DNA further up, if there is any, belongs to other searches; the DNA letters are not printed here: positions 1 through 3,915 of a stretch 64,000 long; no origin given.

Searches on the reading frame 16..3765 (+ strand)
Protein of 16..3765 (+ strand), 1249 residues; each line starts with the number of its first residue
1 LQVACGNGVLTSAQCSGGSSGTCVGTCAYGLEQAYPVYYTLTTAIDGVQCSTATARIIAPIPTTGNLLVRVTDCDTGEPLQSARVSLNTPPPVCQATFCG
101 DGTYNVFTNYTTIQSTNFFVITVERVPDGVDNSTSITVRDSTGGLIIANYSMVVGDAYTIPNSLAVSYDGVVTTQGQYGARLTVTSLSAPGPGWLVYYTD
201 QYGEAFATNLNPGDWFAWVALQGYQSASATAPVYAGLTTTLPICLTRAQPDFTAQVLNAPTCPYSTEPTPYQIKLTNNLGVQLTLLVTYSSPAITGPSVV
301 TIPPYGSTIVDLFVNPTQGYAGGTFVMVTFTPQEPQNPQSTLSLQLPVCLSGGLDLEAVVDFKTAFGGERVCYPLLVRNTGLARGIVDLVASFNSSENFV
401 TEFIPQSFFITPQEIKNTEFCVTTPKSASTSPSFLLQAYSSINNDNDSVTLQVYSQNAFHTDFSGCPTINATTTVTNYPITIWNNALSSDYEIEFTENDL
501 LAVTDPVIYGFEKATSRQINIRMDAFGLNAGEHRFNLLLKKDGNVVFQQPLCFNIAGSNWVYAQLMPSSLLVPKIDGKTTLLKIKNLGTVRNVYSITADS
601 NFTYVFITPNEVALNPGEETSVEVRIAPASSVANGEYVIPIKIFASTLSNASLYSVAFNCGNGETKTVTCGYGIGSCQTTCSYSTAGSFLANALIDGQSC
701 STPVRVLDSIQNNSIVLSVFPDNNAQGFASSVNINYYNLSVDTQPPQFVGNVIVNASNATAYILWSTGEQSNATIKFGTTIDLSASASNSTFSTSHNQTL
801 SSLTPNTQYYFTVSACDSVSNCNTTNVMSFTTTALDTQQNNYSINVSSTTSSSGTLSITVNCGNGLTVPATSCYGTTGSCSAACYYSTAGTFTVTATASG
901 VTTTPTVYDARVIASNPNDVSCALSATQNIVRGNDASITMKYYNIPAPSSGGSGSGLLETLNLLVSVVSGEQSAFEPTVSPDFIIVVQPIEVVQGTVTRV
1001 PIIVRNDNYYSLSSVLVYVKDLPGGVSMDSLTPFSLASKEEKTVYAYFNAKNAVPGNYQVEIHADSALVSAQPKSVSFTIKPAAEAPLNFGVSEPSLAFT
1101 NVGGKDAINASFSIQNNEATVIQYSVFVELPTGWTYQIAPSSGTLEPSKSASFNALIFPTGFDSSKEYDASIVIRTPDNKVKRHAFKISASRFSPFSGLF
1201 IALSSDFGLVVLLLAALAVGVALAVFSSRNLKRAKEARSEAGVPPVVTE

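Call 55: search_protein_families(library=pfam, proteins=[window:16-3765:+], max_evalue=0.001)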
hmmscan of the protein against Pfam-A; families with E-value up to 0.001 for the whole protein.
window:16-3765:+ (1249 aa): 6 families
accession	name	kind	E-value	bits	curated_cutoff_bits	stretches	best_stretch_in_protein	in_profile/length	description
PF22544.2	HYDIN_VesB_CFA65-like_Ig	-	1.9e-06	28.5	25.5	0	578-630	21-74/100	HYDIN/CFA65/VesB-like, Ig-like domain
PF22067.2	Cep192_D3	-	3.6e-06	27.4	27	1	579-643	20-84/99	Cep192 domain 3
PF16656.11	Pur_ac_phosph_N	-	9e-05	23.4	30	1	757-832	11-93/93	Purple acid Phosphatase, N-terminal domain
PF24507.1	Ig_CFAP65_4th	-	9.8e-05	23.1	27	0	1112-1153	2-42/76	CFAP65, fourth Ig-like domain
PF10179.15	NDNF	-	0.00025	21.6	27.3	1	792-832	85-125/127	Neuron-derived neurotrophic factor, first Fn(III) domain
PF00041.27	fn3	-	0.00043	20.9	25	0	746-820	3-73/84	Fibronectin type III domain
